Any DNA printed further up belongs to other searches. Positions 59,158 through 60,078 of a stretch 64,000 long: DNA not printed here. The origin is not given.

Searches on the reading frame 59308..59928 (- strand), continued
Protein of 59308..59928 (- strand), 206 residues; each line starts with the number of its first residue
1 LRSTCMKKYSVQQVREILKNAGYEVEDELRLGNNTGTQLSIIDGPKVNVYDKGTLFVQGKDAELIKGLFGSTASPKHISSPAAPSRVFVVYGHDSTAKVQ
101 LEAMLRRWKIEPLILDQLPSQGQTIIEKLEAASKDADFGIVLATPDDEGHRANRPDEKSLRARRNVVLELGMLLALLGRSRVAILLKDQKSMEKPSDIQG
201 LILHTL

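Call 23: find_related_loci(query=A1, collection=genome_contigs, flank=6000)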
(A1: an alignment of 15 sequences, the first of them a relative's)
Query A1 (228 aa) in genome_contigs; peptide patterns used: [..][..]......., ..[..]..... (x = any residue, [..] = any of these).
432 stretches matched a pattern; 371 encode a relative of the query (tblastn E <= 1e-3); the best 80 are kept; 80 distinct loci.
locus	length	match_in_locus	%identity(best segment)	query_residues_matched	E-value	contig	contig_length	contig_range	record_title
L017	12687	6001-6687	59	3-228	3e-86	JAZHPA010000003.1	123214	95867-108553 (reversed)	Moorellaceae bacterium AZ2 AZ2_contig_3, whole genome shotgun sequence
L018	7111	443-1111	60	8-228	1e-85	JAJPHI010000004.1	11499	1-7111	MAG: Proteobacteria bacterium isolate Centralia_MAG_154 k107_25947342, whole genome shotgun sequence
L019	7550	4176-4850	60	6-228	2e-85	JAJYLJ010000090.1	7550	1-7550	MAG: Deltaproteobacteria bacterium isolate DBS2-1.bin6 NODE_19489_length_7550_cov_4.959585, whole genome shotgun sequenc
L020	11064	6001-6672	59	5-228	4e-85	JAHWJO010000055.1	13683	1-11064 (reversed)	MAG: Armatimonadota bacterium isolate 0707_bin6 NODE_729_length_13683_cov_6.687188, whole genome shotgun sequence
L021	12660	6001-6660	62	12-225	1e-84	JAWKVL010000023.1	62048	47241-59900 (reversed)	MAG: Dongiaceae bacterium isolate BC3.46 BC3.46.fa-23, whole genome shotgun sequence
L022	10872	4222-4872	62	6-224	2e-84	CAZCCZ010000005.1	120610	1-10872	MAG TPA_asm: uncultured Oscillospiraceae bacterium isolate SRP192927_co3_319 genome assembly, contig: NODE_167_length_12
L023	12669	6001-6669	60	5-228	2e-84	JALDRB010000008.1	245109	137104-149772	MAG: Candidatus Scalindua sp. isolate RBC_AMX3 BC1.64.fa-8, whole genome shotgun sequence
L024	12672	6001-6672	60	5-225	6e-84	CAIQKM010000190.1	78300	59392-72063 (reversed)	MAG: uncultured Verrucomicrobia subdivision 3 bacterium isolate AM-2014-D2_bin-264 genome assembly, contig: bin-264:190/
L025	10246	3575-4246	59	5-228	6e-84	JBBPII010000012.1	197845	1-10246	MAG: Candidatus Gilichinskyi gelida isolate BPF1-10-12_bin_2 NODE_12_length_197845_cov_40.332226, whole genome shotgun s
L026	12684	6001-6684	57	2-225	3e-83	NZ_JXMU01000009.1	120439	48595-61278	Ahrensia marina strain LZD062 contig9, whole genome shotgun sequence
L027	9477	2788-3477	59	5-228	4e-82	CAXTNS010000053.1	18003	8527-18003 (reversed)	MAG TPA_asm: uncultured Thermoanaerobaculia bacterium isolate public_SRR14722161_metawrap_bin.3 genome assembly, contig:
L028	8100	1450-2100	59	5-223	4e-82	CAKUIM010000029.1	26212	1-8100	MAG: uncultured Oscillospiraceae bacterium isolate REFINED_METABAT215_TOP10_CONTIGS_1500_ASSEMBLY_K77_MERGED__Hadza_MoBi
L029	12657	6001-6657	59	10-228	1e-81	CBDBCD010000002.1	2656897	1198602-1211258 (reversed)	MAG: Dehalococcoidia bacterium isolate 18480985-e817-4171-aff3-d89334621982 genome assembly, contig: contig_2, whole gen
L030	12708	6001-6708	55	2-228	2e-81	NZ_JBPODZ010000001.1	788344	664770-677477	Arhodomonas sp. SL1 SL1_contig_1, whole genome shotgun sequence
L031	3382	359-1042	57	5-228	5e-82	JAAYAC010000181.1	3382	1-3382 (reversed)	MAG: Syntrophomonadaceae bacterium isolate AS02xzSISU_72 55733_AS02, whole genome shotgun sequence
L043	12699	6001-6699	53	5-228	2e-79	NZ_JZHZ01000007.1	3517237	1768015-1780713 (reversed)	Xanthomonas sp. GPE 39 Xal-GPE_39-G1-Mol001, whole genome shotgun sequence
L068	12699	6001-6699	55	5-228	2e-76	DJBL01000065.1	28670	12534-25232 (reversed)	MAG TPA_asm: Stenotrophomonas maltophilia isolate UBA5977 UBA5977_contig_117, whole genome shotgun sequence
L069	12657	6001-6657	56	5-228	2e-76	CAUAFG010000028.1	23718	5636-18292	MAG TPA_asm: uncultured Ruminococcus sp. isolate ERR9578272_bin.21_MetaWRAP_v1.3_MAG genome assembly, contig: ERZ1853395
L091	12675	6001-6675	54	1-228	7e-75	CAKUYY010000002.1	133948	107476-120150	MAG: uncultured Clostridium sp. isolate REFINED_METABAT215_SUBJECT_CONTIGS_1500_ASSEMBLY_K77_MERGED__Pilot_MoBio_Fiber_C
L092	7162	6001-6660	54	5-228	2e-74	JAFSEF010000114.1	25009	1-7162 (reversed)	MAG: Clostridia bacterium isolate RGIG3062 Goat_Rectum-5__c557870, whole genome shotgun sequence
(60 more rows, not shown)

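Call 28: search_solved_structures(query=A1, max_evalue=1, show_alignments=3)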
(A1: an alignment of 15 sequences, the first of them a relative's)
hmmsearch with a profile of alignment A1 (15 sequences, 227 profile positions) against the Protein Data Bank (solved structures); distinct sequences matched with E-value up to 1: 9.
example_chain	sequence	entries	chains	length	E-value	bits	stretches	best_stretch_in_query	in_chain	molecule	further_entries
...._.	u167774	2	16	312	1.7e-05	27.2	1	116-198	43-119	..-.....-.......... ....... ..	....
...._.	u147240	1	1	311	2.6e-05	26.6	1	122-211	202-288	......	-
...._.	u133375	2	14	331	0.0019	20.6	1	122-201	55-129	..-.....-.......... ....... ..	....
5ok8_A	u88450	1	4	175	0.043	16.1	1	30-93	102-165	LPP20 lipoprotein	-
3mtw_A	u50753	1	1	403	0.2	13.9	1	12-88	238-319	L-Arginine carboxypeptidase Cc2672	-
1eq7_A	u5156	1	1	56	0.35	13.1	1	108-154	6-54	OUTER MEMBRANE LIPOPROTEIN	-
9rld_L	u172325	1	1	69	0.4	13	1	108-156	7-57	Major outer membrane lipoprotein Lpp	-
1kfn_A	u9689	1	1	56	0.51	12.6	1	108-154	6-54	MAJOR OUTER MEMBRANE LIPOPROTEIN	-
1kfm_A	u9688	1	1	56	0.57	12.4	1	108-154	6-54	MAJOR OUTER MEMBRANE LIPOPROTEIN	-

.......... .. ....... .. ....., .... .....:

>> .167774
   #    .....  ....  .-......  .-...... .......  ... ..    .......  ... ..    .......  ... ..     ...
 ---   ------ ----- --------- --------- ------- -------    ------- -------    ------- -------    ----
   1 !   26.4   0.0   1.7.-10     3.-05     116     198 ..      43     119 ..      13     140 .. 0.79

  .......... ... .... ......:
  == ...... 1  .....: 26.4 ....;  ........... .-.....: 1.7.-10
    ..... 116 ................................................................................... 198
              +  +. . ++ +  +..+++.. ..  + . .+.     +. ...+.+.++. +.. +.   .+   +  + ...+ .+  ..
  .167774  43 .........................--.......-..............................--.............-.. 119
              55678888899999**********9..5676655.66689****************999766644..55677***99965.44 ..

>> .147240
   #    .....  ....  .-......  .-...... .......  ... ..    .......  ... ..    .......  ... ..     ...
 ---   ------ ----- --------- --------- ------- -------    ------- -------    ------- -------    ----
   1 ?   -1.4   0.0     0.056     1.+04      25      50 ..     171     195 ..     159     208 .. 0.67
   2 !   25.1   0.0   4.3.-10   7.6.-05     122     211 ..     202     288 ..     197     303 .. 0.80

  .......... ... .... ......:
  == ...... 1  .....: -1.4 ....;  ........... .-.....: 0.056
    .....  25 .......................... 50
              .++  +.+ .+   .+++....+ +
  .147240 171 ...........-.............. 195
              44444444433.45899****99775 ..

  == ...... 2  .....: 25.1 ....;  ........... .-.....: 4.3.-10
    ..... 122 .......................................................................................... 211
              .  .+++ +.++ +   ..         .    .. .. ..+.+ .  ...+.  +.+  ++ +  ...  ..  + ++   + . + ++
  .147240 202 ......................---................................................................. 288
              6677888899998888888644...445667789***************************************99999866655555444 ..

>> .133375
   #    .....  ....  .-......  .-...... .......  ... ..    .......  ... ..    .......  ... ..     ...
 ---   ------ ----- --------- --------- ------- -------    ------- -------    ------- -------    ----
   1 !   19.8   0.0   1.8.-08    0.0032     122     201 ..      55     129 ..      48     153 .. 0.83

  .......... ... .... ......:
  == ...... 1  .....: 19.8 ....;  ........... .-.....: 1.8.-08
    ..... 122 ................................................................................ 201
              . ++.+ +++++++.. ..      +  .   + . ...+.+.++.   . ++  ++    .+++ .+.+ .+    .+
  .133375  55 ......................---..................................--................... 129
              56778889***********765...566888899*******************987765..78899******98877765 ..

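Call 32: predict_structure(alignment_id=A1)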
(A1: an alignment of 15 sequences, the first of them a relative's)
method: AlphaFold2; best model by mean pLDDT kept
length: 228 residues; sequences in the alignment: 15
mean_pLDDT: 75.2   pTM: 0.55
mean pLDDT of the five models: 75.2, 73.0, 70.9, 69.6, 57.6
residues with pLDDT >= 90: 23; 70-90: 133; 50-70: 45; < 50: 27
segments of 3 or more residues with pLDDT < 50: 66-77, 142-156
pLDDT, mean of each block of 10 residues (from residue 1): 82 88 88 89 87 82 60 45 80 88 85 62 69 79 47 50 75 84 65 71 87 87 82
secondary structure, 60 per line:
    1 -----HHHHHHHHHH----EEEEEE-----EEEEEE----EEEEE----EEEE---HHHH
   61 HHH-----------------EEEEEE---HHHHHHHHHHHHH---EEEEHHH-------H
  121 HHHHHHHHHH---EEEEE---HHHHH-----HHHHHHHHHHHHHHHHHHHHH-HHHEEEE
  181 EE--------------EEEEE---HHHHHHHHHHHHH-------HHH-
elements in order: H6-15 E20-25 E31-36 E41-45 E50-53 H57-63 E81-86 H90-102 E106-109 H120-130 E134-138 H142-146 H152-172 E177-182 E197-201 H205-217

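Call 35: find_related_loci(query=A2, collection=metagenome_contigs, flank=4000)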
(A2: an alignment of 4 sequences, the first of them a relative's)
Query A2 (218 aa) in metagenome_contigs; peptide patterns used: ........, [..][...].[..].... (x = any residue, [..] = any of these).
585 stretches matched a pattern; 6 encode a relative of the query (tblastn E <= 1e-3); 6 distinct loci.
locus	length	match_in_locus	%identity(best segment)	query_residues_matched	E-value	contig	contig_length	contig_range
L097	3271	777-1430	100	1-218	1e-155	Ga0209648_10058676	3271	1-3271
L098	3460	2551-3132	66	26-218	7e-78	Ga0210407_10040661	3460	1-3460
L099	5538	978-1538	65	33-218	6e-73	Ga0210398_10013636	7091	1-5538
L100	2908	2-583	55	25-218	4e-71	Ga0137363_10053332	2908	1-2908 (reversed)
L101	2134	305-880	63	27-218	1e-71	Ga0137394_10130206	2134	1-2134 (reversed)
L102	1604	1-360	52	100-218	1e-37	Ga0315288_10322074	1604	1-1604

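Call 37: fold_search(model_id=the predicted structure, library=pdb)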
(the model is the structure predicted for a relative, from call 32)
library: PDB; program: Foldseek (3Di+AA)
matches with E <= 10: 1588; with E <= 0.001: 15
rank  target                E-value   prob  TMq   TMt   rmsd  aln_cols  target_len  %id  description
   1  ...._D                1.6e-06  1.00  0.46  0.35   4.1       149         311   25  Cryo-EM structure of TIR-STING/c-di-GMP complex (released 2025-08-27)
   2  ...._B                2.5e-06  1.00  0.47  0.35   4.1       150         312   25  Cryo-EM structure of TIR-STING/c-di-GMP complex (released 2025-08-27)
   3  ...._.                2.1e-05  1.00  0.46  0.35   4.1       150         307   23  Cryo-EM structure of TIR-STING/c-di-GMP complex (released 2025-08-27)
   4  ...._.                2.4e-05  1.00  0.41  0.33   5.0       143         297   18  SfSTING with c-di-GMP single fiber (released 2022-07-27)
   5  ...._C                4.8e-05  1.00  0.40  0.32   5.1       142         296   18  SfSTING with c-di-GMP single fiber (released 2022-07-27)
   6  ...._E                8.6e-05  1.00  0.40  0.32   5.2       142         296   17  SfSTING with c-di-GMP single fiber (released 2022-07-27)
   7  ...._C                1.8e-04  1.00  0.47  0.37   3.7       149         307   23  Cryo-EM structure of TIR-STING/c-di-GMP complex fiber (released 2025-08-27)
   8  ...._A                3.0e-04  1.00  0.46  0.35   3.7       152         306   24  Cryo-EM structure of TIR-STING/c-di-GMP complex fiber (released 2025-08-27)
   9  7nuw                  5.0e-04  1.00  0.39  0.52   6.4       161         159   12  Crystal structure of the TIR domain of human TLR1 (crystallised with Zn2+ ions) (released 2021-08-25)
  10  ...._F                5.4e-04  1.00  0.47  0.36   3.9       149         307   23  Cryo-EM structure of TIR-STING/c-di-GMP complex fiber (released 2025-08-27)
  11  5vhs_C                5.4e-04  0.72  0.24  0.17  20.2       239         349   13  Conformational Landscape of the p28-Bound Human Proteasome Regulatory Particle (released 2017-08-23)
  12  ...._B                5.7e-04  1.00  0.46  0.35   4.2       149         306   23  Cryo-EM structure of TIR-STING/c-di-GMP complex fiber (released 2025-08-27)
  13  8qlo_A                6.5e-04  1.00  0.45  0.25   4.6       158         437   15  CryoEM structure of the apo SPARTA (BabAgo/TIR-APAZ) complex (released 2024-01-31)
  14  8qlp_E                8.9e-04  1.00  0.43  0.26   5.5       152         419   16  CryoEM structure of the RNA/DNA bound SPARTA (BabAgo/TIR-APAZ) tetrameric complex (released 2024-01-31)
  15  3j0a_A                8.9e-04  0.97  0.38  0.13  21.0       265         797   10  Homology model of human Toll-like receptor 5 fitted into an electron microscopy single particle reconstruction (released 2011-12-28)
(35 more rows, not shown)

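Call 50: list_cluster_members(proteins=[window:59311-59913:-, window:59311-59928:-, P0004, P0001, window:60312-60854:-])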
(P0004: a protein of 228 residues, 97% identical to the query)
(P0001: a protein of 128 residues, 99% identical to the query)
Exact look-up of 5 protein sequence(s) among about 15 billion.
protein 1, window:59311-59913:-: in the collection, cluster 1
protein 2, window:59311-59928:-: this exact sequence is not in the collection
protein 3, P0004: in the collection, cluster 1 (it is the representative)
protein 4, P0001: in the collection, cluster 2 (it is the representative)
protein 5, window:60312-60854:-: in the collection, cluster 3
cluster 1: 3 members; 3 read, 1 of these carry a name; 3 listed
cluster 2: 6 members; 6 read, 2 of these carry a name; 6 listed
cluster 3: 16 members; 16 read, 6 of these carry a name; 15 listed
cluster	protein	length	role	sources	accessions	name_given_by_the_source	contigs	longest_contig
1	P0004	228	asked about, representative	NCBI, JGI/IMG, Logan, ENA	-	-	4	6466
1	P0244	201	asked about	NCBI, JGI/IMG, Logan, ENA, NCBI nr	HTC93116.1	MAG TPA: TIR domain-containing protein [Terriglobales bacterium] | predicted nucleotide-binding protein | TIR domain-containing protein [Terriglobales bacterium]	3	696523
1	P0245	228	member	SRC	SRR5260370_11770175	-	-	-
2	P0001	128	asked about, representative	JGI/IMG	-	hypothetical protein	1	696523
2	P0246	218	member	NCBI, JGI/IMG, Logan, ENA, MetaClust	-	\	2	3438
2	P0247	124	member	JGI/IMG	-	-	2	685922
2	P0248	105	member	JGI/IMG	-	-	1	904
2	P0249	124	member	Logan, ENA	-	-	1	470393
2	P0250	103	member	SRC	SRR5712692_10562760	-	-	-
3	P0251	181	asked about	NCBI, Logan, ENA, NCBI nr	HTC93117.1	MAG TPA: TrmH family RNA methyltransferase [Terriglobales bacterium] | TrmH family RNA methyltransferase [Terriglobales bacterium]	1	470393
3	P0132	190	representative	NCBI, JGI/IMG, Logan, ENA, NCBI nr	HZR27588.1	MAG TPA: TrmH family RNA methyltransferase [Terriglobales bacterium] | TrmH family RNA methyltransferase [Terriglobales bacterium]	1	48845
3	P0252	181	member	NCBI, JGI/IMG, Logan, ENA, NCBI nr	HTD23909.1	MAG TPA: TrmH family RNA methyltransferase [Terriglobales bacterium] | tRNA(Leu) C34 or U34 (ribose-2'-O)-methylase TrmL | TrmH family RNA methyltransferase [Terriglobales bacterium]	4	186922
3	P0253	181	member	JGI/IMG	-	tRNA(Leu) C34 or U34 (ribose-2'-O)-methylase TrmL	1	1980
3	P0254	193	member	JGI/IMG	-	tRNA(Leu) C34 or U34 (ribose-2'-O)-methylase TrmL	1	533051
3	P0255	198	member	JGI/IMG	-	tRNA(Leu) C34 or U34 (ribose-2'-O)-methylase TrmL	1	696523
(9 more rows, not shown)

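Call 53: find_encoding_contigs(protein=window:59308-59913:-, flank=3000, max_places=8)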
Protein window:59308-59913:- (201 aa): 5 contigs read that carry it; 3 places shown.
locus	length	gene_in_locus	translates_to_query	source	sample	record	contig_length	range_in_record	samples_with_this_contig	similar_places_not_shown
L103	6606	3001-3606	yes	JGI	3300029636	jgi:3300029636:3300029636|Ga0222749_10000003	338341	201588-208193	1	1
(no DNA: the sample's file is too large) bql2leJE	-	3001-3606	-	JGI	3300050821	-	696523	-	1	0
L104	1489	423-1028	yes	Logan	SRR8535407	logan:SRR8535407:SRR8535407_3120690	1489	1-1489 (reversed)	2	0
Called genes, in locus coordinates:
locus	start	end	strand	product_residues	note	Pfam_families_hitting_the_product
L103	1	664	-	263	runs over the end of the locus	PF07722:Peptidase_C26, PF00117:GATase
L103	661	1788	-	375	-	PF00155:Aminotran_1_2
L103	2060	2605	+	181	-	PF00588:SpoU_methylase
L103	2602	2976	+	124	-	-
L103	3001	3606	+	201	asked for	PF10137:CAP12-PCTIR_TIR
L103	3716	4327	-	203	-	PF00694:Aconitase_C, PF27512:LeuD (weak), PF27434:LeuD_C (weak)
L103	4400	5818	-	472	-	PF00330:Aconitase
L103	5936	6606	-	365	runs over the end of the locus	PF00180:Iso_dh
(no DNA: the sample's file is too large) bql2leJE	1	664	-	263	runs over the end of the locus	PF07722:Peptidase_C26, PF00117:GATase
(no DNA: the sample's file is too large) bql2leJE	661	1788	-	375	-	PF00155:Aminotran_1_2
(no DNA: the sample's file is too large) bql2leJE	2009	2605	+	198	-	PF00588:SpoU_methylase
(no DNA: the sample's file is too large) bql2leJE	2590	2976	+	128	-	-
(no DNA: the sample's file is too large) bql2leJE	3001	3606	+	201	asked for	PF10137:CAP12-PCTIR_TIR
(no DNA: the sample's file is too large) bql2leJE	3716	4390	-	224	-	PF00694:Aconitase_C, PF27512:LeuD (weak), PF27434:LeuD_C (weak)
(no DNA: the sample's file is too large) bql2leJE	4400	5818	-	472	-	PF00330:Aconitase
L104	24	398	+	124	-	-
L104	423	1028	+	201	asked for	PF10137:CAP12-PCTIR_TIR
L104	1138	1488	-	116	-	?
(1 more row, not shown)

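Call 57: search_protein_families(library=padloc, proteins=[L007:944-1597:+, L007:452-904:-, L007:1-324:-], max_evalue=0.01)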
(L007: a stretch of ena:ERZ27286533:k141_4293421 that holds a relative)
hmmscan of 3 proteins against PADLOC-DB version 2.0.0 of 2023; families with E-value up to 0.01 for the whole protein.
L007:944-1597:+ (218 aa): 0 families

L007:452-904:- (151 aa): 0 families

L007:1-324:- (108 aa): 0 families

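Call 58: search_protein_families(library=pfam, proteins=[L007:944-1597:+, L007:452-904:-, L007:1-324:-], max_evalue=0.01)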
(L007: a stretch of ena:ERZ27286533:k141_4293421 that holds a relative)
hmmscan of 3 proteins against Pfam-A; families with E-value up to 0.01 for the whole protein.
L007:944-1597:+ (218 aa): 0 families

L007:452-904:- (151 aa): 0 families

L007:1-324:- (108 aa): 0 families

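Call 68: search_protein_families(library=pfam, proteins=[L091:3273-4805:+, L091:6682-9771:+, L092:4753-5961:+, L069:6757-7737:+, L043:5016-5975:+, L068:5011-5889:+], max_evalue=0.001)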
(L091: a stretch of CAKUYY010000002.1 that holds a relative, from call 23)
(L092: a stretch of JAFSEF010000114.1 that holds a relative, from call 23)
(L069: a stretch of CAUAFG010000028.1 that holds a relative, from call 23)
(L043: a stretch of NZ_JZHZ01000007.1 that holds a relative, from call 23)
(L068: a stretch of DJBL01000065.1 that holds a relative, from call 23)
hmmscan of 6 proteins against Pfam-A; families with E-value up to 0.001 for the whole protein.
L091:3273-4805:+ (510 aa): 5 families
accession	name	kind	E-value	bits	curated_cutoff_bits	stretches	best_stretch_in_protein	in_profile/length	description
PF02384.22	N6_Mtase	-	5.2e-110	368.1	20.4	1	159-470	2-311/311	N-6 DNA Methylase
PF12161.14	HsdM_N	-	1.7e-28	100.3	24.5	1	22-148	2-135/135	HsdM N-terminal domain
PF11599.14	AviRa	-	0.00024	21.1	25.7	1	203-255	51-99/232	RRNA methyltransferase AviRa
PF01170.24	UPF0020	-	0.0004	20.6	22.3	1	205-290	31-132/197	RMKL-like, methyltransferase domain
PF05175.20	MTS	-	0.00059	19.9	23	0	194-290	22-109/170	Methyltransferase small domain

L091:6682-9771:+ (1029 aa): 6 families
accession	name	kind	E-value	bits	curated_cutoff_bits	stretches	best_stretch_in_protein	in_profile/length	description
PF11867.13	T1RH-like_C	-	2.5e-93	313.5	26.8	1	706-1024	12-327/329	Type I restriction enzyme HindI endonuclease subunit-like, C-terminal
PF18766.7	SWI2_SNF2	-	2.3e-74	250.2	26.7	1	267-508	1-214/221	SWI2/SNF2 ATPase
PF04313.20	HSDR_N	-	4.1e-42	144.7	25.1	1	11-208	2-196/198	Type I restriction enzyme R protein N terminus (HSDR_N)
PF22679.2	T1R_D3-like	-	2.7e-19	70.6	27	1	605-677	82-156/158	Type I restriction enzyme subunit R domain 3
PF04851.21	ResIII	-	4.6e-18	66.1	22.5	1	266-447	6-163/164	Type III restriction enzyme, res subunit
PF00270.35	DEAD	-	1.1e-05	25.6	26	1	277-406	4-136/167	DEAD/DEAH box helicase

L092:4753-5961:+ (402 aa): 1 family
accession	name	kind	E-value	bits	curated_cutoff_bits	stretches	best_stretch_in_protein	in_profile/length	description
PF01420.25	Methylase_S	-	4.4e-31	108.8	22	2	203-376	1-162/168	Type I restriction modification DNA specificity domain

L069:6757-7737:+ (326 aa): 3 families
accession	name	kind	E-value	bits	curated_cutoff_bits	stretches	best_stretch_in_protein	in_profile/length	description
PF00589.27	Phage_integrase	-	1.8e-31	109.7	27.1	1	158-314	11-170/172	Phage integrase family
PF13495.12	Phage_int_SAM_4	-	5e-18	65.7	27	1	52-131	2-82/85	Phage integrase, N-terminal SAM-like domain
PF02899.23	Phage_int_SAM_1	-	2.5e-05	24.9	22.3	1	62-130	12-82/83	Phage integrase, N-terminal SAM-like domain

L043:5016-5975:+ (319 aa): 0 families

L068:5011-5889:+ (292 aa): 1 family
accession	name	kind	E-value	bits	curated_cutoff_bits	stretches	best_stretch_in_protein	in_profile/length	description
PF20016.6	ThsA_Macro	-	1.9e-47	161.8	25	1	89-268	1-183/183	Thoeris protein ThsA, Macro domain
